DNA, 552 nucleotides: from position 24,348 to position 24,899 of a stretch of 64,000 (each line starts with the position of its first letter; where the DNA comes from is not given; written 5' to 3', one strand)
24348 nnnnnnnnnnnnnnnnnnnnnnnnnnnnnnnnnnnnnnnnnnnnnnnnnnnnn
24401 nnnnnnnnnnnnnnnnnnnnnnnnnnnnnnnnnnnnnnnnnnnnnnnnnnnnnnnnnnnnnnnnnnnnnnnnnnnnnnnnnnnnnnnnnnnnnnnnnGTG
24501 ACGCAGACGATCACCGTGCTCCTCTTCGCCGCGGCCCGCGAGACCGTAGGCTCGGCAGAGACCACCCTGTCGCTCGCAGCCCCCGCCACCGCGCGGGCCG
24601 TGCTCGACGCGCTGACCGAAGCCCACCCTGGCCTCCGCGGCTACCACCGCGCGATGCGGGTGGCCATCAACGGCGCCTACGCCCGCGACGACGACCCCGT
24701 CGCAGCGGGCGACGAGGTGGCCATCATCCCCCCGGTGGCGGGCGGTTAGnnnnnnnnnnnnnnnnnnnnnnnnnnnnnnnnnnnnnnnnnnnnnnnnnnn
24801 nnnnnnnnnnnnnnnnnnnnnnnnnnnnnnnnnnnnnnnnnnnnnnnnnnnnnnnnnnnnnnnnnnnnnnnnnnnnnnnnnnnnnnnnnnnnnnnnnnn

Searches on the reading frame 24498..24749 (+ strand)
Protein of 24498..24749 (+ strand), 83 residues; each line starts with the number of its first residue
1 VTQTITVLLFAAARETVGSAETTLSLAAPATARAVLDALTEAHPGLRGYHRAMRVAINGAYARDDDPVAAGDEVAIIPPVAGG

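Call 35: search_protein_families(library=pfam, proteins=[window:24498-24749:+], max_evalue=0.001)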
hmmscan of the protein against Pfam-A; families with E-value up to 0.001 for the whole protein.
window:24498-24749:+ (83 aa): 1 family
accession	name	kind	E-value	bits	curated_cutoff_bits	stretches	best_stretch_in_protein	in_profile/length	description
PF02597.26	ThiS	-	8.7e-19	68.3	22.5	1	7-83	1-76/76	ThiS family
